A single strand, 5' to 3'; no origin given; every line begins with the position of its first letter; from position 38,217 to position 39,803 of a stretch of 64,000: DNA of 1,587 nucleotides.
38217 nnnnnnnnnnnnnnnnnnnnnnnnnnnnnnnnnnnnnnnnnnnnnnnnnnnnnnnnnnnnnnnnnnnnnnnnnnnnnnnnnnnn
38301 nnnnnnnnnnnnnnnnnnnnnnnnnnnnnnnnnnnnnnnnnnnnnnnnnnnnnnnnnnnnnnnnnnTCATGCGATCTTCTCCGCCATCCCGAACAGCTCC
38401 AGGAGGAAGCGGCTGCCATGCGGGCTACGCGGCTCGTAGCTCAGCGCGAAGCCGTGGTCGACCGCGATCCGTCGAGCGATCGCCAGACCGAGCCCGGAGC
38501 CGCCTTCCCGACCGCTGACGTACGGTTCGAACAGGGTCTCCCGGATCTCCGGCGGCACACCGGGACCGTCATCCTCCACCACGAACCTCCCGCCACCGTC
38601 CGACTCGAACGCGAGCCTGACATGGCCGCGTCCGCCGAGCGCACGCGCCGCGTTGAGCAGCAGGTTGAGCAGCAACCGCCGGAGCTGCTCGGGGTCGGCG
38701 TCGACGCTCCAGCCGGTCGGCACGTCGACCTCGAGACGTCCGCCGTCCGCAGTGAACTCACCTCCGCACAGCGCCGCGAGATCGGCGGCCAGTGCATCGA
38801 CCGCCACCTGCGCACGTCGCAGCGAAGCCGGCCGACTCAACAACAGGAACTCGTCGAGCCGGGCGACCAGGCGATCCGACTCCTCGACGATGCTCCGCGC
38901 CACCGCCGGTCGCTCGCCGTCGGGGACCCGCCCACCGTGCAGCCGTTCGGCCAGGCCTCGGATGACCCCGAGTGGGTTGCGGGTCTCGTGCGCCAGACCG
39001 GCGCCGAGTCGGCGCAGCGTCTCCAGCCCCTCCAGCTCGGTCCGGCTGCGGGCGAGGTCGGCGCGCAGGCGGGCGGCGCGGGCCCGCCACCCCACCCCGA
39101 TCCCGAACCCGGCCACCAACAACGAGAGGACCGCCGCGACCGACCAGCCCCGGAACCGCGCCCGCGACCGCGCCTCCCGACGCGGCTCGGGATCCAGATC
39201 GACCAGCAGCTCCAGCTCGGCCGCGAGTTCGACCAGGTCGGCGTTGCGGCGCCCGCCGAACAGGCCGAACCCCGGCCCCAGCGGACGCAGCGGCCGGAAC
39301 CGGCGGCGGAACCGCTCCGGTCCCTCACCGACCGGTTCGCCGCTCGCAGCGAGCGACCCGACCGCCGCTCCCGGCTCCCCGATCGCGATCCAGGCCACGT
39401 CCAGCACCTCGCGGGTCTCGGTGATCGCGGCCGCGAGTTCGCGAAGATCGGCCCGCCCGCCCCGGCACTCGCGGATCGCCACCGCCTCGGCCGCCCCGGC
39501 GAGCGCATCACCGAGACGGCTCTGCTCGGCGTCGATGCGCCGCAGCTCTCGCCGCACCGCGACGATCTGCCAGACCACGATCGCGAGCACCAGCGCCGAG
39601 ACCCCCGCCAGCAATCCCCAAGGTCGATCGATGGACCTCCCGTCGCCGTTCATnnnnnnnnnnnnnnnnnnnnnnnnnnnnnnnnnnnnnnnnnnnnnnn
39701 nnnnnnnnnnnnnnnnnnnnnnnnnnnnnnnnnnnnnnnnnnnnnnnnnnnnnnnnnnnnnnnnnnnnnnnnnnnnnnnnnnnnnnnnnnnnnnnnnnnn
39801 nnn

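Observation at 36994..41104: Three-gene operon: FHA-domain membrane-anchored S1 protease, histidine kinase, sigma54-dependent response regulator, with overlapping stops and starts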

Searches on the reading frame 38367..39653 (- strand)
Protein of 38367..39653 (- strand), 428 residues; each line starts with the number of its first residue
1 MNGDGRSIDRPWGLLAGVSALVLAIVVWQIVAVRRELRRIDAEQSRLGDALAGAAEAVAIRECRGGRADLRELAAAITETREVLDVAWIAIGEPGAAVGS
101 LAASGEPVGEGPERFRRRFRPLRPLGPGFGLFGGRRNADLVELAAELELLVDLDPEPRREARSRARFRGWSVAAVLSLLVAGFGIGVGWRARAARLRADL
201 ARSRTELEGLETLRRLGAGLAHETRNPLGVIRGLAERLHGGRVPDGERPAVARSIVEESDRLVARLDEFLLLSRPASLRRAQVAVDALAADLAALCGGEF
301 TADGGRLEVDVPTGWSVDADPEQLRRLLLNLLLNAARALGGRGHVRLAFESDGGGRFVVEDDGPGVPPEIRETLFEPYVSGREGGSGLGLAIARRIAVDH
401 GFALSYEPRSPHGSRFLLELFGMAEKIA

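Call 3: search_protein_families(library=pfam, proteins=[window:38367-39653:-], max_evalue=0.01)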
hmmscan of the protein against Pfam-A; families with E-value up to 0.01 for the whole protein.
window:38367-39653:- (428 aa): 5 families
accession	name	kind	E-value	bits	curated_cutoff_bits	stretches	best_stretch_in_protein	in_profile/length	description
PF02518.31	HATPase_c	-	1.3e-21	77.6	26.4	1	320-420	2-107/111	Histidine kinase-, DNA gyrase B-, and HSP90-like ATPase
PF00512.31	HisKA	-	1.1e-10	41.8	26.9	1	213-275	2-63/66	His Kinase A (phospho-acceptor) domain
PF13581.12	HATPase_c_2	-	0.003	18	27.4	0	341-400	52-112/127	Histidine kinase-like ATPase domain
PF10633.15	NPCBM_assoc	-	0.0038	17.8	24.4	1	293-327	12-46/78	NPCBM-associated, NEW3 domain of alpha-galactosidase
PF10090.15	HPTransfase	-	0.0041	17.3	22.9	0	301-373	12-84/123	Histidine phosphotransferase C-terminal domain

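Call 17: find_homologous_proteins(query=window:38367-39653:-)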
Query window:38367-39653:- (428 aa): 1278 proteins with E <= 0.001 among 8000 candidates; the best 120 are listed.
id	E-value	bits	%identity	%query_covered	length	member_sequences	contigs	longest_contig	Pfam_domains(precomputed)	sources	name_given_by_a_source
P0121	1.1e-94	336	51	92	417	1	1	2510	PF02518.32,PF00512.32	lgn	-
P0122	5.8e-94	334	50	92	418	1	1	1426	PF02518.32,PF00512.32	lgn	-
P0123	1.0e-92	330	50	92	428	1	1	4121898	PF02518.32,PF00512.32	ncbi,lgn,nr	ncbi:MAG: hypothetical protein IPM29_30995 [Planctomycetes bacterium]|nr:hypothetical protein [Planc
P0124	1.0e-91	327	51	93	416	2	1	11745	PF02518.32,PF00512.32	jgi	jgi:signal transduction histidine kinase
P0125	6.4e-91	324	45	92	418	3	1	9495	PF02518.32,PF00512.32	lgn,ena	-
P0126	1.4e-89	319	49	93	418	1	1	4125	PF02518.32,PF00512.32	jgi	jgi:signal transduction histidine kinase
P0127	8.2e-88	314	44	92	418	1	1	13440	PF02518.32,PF00512.32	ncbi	-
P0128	2.1e-86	309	50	92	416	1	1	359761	PF02518.32,PF00512.32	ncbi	-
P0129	3.6e-86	308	48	92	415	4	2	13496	PF02518.32,PF00512.32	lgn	-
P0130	1.3e-83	300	46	92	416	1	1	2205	PF02518.32,PF00512.32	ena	-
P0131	2.7e-83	299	44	92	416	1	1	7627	PF02518.32,PF00512.32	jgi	-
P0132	2.7e-83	299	47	92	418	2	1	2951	PF02518.32,PF00512.32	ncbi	-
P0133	2.4e-82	296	45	94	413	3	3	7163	PF02518.32,PF00512.32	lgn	-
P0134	4.8e-82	295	43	93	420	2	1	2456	PF02518.32,PF00512.32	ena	-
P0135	1.1e-80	290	45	94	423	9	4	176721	PF02518.32,PF00512.32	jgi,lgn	jgi:signal transduction histidine kinase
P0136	1.2e-80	290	48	92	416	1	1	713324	PF02518.32,PF00512.32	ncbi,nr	ncbi:MAG: hypothetical protein H6835_10545 [Planctomycetes bacterium]|nr:hypothetical protein [Planc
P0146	1.4e-78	283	44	95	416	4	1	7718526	PF02518.32,PF00512.32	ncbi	ncbi:sensor histidine kinase [Saltatorellus ferox]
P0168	7.2e-72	261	45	92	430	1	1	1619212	PF02518.32,PF00512.32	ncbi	ncbi:MAG: HAMP domain-containing sensor histidine kinase [Planctomycetota bacterium]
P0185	1.6e-65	240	37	93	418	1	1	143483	PF02518.32,PF00512.32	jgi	jgi:signal transduction histidine kinase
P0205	2.2e-56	210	39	92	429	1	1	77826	PF10090.16,PF02518.32,PF00512.32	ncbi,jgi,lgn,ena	-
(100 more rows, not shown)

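Call 18: find_encoding_contigs(protein=P0123, flank=6000, max_places=1)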
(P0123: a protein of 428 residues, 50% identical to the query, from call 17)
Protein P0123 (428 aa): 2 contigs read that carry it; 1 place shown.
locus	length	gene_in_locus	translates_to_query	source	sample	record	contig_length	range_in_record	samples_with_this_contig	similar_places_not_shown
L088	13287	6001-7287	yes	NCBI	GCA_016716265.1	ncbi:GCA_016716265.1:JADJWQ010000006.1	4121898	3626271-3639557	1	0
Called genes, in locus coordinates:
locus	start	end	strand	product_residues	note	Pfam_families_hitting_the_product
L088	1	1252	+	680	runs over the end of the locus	PF13646:HEAT_2 (weak)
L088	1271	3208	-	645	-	PF07690:MFS_1, PF00854:PTR2, PF07690:MFS_1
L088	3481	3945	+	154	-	PF02579:Nitro_FeMo-Co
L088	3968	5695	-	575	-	PF00932:LTD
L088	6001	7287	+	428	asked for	PF00512:HisKA, PF02518:HATPase_c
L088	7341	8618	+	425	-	PF00072:Response_reg, PF00158:Sigma54_activat, PF14532:Sigma54_activ_2, PF07728:AAA_5, PF25601:AAA_lid_14, PF02954:HTH_8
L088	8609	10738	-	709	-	PF00884:Sulfatase, PF16347:SGSH_C (weak)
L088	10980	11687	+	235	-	PF09968:DUF2202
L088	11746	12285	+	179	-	-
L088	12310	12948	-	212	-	PF07638:Sigma70_ECF (weak), PF04542:Sigma70_r2 (weak), PF08281:Sigma70_r4_2, PF04545:Sigma70_r4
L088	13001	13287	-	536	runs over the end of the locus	-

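Call 19: find_encoding_contigs(protein=P0146, flank=6000, max_places=1)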
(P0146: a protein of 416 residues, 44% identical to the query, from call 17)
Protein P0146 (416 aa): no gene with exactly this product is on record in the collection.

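Call 20: find_encoding_contigs(protein=P0128, flank=6000, max_places=1)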
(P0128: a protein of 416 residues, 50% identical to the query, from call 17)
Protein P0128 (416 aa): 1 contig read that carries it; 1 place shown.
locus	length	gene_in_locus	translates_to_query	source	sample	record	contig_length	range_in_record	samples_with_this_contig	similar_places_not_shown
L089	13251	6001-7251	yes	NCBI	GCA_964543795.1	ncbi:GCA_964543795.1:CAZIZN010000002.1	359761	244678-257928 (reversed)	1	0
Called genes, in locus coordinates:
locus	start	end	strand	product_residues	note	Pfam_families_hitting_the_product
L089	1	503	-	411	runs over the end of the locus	-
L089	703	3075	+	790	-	PF09371:Tex_N, PF22706:Tex_central_region, PF16921:Tex_YqgF, PF14635:HHH_7, PF12836:HHH_3, PF17674:HHH_9, PF00575:S1, PF23459:S1_RRP5, +1 more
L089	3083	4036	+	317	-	PF13391:HNH_2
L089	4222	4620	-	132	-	PF14534:DUF4440 (weak), PF12680:SnoaL_2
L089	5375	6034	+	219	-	-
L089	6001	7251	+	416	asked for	PF00512:HisKA, PF02518:HATPase_c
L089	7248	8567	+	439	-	PF00072:Response_reg, PF00158:Sigma54_activat, PF14532:Sigma54_activ_2, PF07728:AAA_5, PF25601:AAA_lid_14, PF02954:HTH_8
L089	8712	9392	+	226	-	PF09968:DUF2202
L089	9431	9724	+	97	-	-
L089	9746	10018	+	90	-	-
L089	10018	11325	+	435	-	PF13620:CarboxypepD_reg (faint)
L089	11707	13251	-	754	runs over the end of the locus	PF13415:Beta-prop_FBX42 (weak), PF24681:Kelch_KLHDC2_KLHL20_DRC7, PF24981:Beta-prop_ATRN-LZTR1 (weak), PF13415:Beta-prop_FBX42, PF13418:Beta-prop_TYW4, PF24681:Kelch_KLHDC2_KLHL20_DRC7, PF24681:Kelch_KLHDC2_KLHL20_DRC7, PF13415:Beta-prop_FBX42, +2 more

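Call 24: find_related_loci(query=A2, collection=metagenome_contigs, flank=5000)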
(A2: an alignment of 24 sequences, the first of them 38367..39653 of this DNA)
Query A2 (428 aa) in metagenome_contigs; peptide patterns used: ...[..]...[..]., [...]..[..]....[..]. (x = any residue, [..] = any of these).
600 stretches matched a pattern (row limit reached: there are more); 542 encode a relative of the query (tblastn E <= 1e-3); the best 80 are kept; 80 distinct loci.
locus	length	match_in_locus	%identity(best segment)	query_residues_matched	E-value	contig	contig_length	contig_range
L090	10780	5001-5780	38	170-424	7e-43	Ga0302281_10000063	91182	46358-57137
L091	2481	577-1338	35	172-424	1e-42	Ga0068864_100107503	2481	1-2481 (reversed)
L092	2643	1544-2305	39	168-419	4e-41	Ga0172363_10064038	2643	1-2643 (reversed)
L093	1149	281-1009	36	178-416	7e-42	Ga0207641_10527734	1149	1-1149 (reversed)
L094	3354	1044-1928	31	134-424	5e-36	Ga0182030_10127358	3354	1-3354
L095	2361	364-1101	33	172-416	6e-36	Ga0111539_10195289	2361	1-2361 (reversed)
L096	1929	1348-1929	38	202-396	2e-35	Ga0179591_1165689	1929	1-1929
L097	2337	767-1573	38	149-419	4e-35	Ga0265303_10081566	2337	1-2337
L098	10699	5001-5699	32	192-424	1e-30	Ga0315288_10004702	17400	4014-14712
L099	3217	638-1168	44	222-401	5e-31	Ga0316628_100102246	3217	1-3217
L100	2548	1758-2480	33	188-416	4e-29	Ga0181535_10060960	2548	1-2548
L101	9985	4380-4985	38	214-406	2e-28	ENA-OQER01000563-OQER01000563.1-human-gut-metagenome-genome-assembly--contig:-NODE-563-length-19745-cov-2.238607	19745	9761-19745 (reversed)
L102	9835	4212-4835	33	215-420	2e-28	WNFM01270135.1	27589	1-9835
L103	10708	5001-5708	33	194-416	8e-28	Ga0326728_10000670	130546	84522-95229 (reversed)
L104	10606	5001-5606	36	214-406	2e-27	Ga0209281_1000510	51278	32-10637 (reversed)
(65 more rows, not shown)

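Call 25: find_encoding_contigs(protein=P0136, flank=5000, max_places=1)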
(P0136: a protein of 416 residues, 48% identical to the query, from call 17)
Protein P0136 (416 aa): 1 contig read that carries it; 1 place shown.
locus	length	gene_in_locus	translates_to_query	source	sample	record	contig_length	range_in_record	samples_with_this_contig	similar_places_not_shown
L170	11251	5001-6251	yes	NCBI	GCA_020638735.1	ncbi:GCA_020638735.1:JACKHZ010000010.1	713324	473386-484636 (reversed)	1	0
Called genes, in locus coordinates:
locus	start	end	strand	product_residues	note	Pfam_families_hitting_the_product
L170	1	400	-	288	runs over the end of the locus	PF00072:Response_reg, PF13690:CheX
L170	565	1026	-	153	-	-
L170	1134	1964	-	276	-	PF01904:DUF72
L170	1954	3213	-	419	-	PF05496:RuvB_N, PF00158:Sigma54_activat (faint), PF13191:AAA_16 (faint), PF13401:AAA_22 (faint), PF00004:AAA, PF13173:AAA_14 (weak), PF16193:AAA_assoc_2, PF12002:MgsA_C, +1 more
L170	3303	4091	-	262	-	PF22435:MRM3-like_sub_bind, PF08032:SpoU_sub_bind (faint), PF00588:SpoU_methylase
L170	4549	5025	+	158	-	-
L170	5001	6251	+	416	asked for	PF00512:HisKA, PF02518:HATPase_c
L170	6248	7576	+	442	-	PF00072:Response_reg, PF00158:Sigma54_activat, PF14532:Sigma54_activ_2, PF07728:AAA_5 (weak), PF25601:AAA_lid_14, PF02954:HTH_8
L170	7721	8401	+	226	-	PF09968:DUF2202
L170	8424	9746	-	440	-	PF13415:Beta-prop_FBX42, PF24681:Kelch_KLHDC2_KLHL20_DRC7, PF24981:Beta-prop_ATRN-LZTR1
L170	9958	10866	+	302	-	PF00850:Hist_deacetyl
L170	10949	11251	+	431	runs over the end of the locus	PF13646:HEAT_2 (weak)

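Call 26: find_encoding_contigs(protein=P0135, flank=5000, max_places=1)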
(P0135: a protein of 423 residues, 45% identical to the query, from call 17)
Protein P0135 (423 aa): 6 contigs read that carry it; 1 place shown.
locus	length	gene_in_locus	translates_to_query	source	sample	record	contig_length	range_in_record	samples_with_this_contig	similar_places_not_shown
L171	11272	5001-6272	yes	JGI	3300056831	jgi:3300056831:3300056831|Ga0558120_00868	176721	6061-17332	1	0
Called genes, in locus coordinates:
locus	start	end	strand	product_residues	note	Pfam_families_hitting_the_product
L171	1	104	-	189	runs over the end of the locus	PF01207:Dus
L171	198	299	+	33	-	-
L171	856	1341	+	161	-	PF01668:SmpB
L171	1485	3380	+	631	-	-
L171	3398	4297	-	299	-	-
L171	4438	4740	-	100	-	-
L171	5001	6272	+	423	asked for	PF00512:HisKA, PF02518:HATPase_c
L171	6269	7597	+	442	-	PF00072:Response_reg, PF00158:Sigma54_activat, PF14532:Sigma54_activ_2, PF07728:AAA_5 (weak), PF25601:AAA_lid_14, PF02954:HTH_8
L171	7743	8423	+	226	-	PF09968:DUF2202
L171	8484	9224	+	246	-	PF13489:Methyltransf_23, PF13847:Methyltransf_31, PF08241:Methyltransf_11, PF08242:Methyltransf_12, PF13649:Methyltransf_25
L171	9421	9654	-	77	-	-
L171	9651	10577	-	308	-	-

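Call 27: find_encoding_contigs(protein=P0168, flank=5000, max_places=1)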
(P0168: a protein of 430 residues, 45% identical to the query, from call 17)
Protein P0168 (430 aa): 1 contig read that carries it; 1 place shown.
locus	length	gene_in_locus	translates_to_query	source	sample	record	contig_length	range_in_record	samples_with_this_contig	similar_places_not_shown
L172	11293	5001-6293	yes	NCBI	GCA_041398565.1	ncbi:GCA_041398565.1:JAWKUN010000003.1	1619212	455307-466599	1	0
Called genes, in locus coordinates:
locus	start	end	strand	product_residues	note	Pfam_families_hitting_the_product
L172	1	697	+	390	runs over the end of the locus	PF04055:Radical_SAM, PF13186:SPASM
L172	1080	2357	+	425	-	PF12576:DUF3754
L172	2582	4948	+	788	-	-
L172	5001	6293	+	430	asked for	PF00512:HisKA, PF02518:HATPase_c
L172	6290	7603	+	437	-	PF00072:Response_reg, PF00158:Sigma54_activat, PF14532:Sigma54_activ_2, PF07728:AAA_5, PF25601:AAA_lid_14, PF02954:HTH_8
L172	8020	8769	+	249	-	PF09968:DUF2202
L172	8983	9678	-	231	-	PF02798:GST_N (weak), PF13417:GST_N_3, PF13409:GST_N_2, PF13410:GST_C_2 (weak)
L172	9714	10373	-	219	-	PF13521:AAA_28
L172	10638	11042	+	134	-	PF01047:MarR (weak), PF03965:Penicillinase_R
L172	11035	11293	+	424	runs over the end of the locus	PF05569:Peptidase_M56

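Call 28: find_encoding_contigs(protein=P0185, flank=5000, max_places=1)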
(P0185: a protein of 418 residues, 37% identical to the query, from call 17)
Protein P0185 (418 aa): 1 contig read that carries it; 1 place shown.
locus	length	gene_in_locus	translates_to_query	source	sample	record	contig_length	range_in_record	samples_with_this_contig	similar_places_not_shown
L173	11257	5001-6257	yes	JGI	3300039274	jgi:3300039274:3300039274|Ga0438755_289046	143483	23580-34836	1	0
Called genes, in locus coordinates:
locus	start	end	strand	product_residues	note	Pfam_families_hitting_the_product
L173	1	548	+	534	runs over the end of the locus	-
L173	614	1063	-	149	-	-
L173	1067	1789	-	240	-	-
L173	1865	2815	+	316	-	PF13402:Peptidase_M60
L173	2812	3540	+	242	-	PF03167:UDG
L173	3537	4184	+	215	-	PF14512:TM1586_NiRdase (weak), PF00881:Nitroreductase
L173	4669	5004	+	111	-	-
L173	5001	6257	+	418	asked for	PF00512:HisKA, PF02518:HATPase_c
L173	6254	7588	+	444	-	PF00072:Response_reg, PF00158:Sigma54_activat, PF14532:Sigma54_activ_2, PF07728:AAA_5 (weak), PF25601:AAA_lid_14, PF02954:HTH_8, PF13518:HTH_28 (weak)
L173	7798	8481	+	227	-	PF09968:DUF2202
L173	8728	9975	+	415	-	PF09699:Paired_CXXCH_1 (faint), PF13447:Multi-haem_cyto, PF14522:Cytochrome_C7 (faint), PF14537:Cytochrom_c3_2 (faint), PF22113:Mtrc-MtrF_II-IV_dom (faint), PF13435:Cytochrome_C554, PF13447:Multi-haem_cyto (weak)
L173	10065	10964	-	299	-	-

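Call 29: find_encoding_contigs(protein=P0205, flank=5000, max_places=1)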
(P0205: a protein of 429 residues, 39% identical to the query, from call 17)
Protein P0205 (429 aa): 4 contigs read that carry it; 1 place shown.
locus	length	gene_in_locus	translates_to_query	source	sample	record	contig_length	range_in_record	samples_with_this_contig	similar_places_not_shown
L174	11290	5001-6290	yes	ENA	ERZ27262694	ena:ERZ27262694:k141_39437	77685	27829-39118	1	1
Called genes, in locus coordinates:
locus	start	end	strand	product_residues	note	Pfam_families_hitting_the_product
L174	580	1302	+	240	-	PF04254:DUF432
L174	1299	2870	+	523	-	-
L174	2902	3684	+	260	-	PF02673:BacA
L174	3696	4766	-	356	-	PF01510:Amidase_2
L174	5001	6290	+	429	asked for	PF00512:HisKA, PF10090:HPTransfase (faint), PF02518:HATPase_c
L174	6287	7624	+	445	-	PF00072:Response_reg, PF00158:Sigma54_activat, PF14532:Sigma54_activ_2, PF07728:AAA_5, PF25601:AAA_lid_14, PF02954:HTH_8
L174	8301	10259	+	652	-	PF00884:Sulfatase, PF01663:Phosphodiest (faint), PF16347:SGSH_C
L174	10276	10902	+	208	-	PF13581:HATPase_c_2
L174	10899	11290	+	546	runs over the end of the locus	PF07228:SpoIIE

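Call 32: find_encoding_contigs(protein=P0124, flank=6000, max_places=1)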
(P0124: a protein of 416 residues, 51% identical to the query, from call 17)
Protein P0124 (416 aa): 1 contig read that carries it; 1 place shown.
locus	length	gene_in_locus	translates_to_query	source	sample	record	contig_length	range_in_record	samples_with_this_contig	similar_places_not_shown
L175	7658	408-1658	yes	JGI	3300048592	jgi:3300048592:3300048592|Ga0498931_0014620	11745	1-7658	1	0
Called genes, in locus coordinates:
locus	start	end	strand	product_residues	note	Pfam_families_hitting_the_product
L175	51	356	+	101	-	-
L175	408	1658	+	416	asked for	PF00512:HisKA, PF02518:HATPase_c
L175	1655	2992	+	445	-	PF00072:Response_reg, PF00158:Sigma54_activat, PF14532:Sigma54_activ_2, PF07728:AAA_5 (weak), PF25601:AAA_lid_14, PF02954:HTH_8, PF13556:HTH_30 (faint)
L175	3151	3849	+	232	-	PF09968:DUF2202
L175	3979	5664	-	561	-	PF13517:FG-GAP_3 (faint), PF01839:FG-GAP (faint)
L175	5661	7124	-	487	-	PF01839:FG-GAP (faint), PF13517:FG-GAP_3 (weak)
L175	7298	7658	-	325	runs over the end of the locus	PF00595:PDZ (faint), PF13180:PDZ_2 (weak), PF17820:PDZ_6 (weak)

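Call 54: search_protein_families(library=pfam, proteins=[L089:5375-6034:+, L170:4549-5025:+, L173:4669-5004:+, L175:51-356:+, L172:2582-4948:+], max_evalue=0.1)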
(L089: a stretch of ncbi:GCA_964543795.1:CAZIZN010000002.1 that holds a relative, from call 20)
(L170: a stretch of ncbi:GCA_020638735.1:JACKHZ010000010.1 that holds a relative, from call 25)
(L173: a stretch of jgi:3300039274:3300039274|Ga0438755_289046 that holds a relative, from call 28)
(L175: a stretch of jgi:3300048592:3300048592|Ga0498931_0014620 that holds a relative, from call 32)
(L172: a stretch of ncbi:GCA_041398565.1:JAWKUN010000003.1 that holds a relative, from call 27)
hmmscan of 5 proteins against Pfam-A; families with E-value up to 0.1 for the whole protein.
L089:5375-6034:+ (219 aa): 5 families
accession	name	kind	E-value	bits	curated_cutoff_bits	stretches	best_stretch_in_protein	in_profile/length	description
PF02915.23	Rubrerythrin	-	0.00048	21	22.8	1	57-169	2-132/137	Rubrerythrin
PF09968.15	DUF2202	-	0.0022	18.2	22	1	65-103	12-50/162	Uncharacterized protein domain (DUF2202)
PF13668.12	Ferritin_2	-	0.0045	17.6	24.7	1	55-145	3-106/138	Ferritin-like domain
PF00210.30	Ferritin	-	0.019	15.4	24.5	1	57-151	3-109/142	Ferritin-like domain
PF11466.13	Doppel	-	0.045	13.9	25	0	5-23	7-25/30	Prion-like protein Doppel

L170:4549-5025:+ (158 aa): 2 families
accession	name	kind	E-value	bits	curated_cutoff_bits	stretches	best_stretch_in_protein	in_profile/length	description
PF09968.15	DUF2202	-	0.0069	16.6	22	1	11-65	11-66/162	Uncharacterized protein domain (DUF2202)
PF14530.12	DUF4439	-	0.081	13.9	28.8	1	7-99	4-101/132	Domain of unknown function (DUF4439)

L173:4669-5004:+ (111 aa): 7 families
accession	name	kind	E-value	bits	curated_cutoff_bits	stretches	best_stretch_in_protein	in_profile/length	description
PF00210.30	Ferritin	-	3.2e-05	24.3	24.5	1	20-105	35-128/142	Ferritin-like domain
PF09968.15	DUF2202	-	0.0018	18.5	22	1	2-41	11-50/162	Uncharacterized protein domain (DUF2202)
PF02915.23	Rubrerythrin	-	0.0072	17.1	22.8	1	3-106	10-130/137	Rubrerythrin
PF13668.12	Ferritin_2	-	0.013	16.1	24.7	1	8-109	31-132/138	Ferritin-like domain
PF09537.16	DUF2383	-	0.02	15.5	30.8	0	72-105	13-46/111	Domain of unknown function (DUF2383)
PF00836.24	Stathmin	-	0.031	14.7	24.7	1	44-79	34-69/136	Stathmin family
PF25639.1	DUF7943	-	0.037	14.3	27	1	40-89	31-80/123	Domain of unknown function (DUF7943)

L175:51-356:+ (101 aa): 0 families

L172:2582-4948:+ (788 aa): 1 family
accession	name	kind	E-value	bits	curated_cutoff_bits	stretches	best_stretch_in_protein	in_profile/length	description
PF14583.12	Pectate_lyase22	-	0.04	13.1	30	1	494-562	33-101/386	Oligogalacturonate lyase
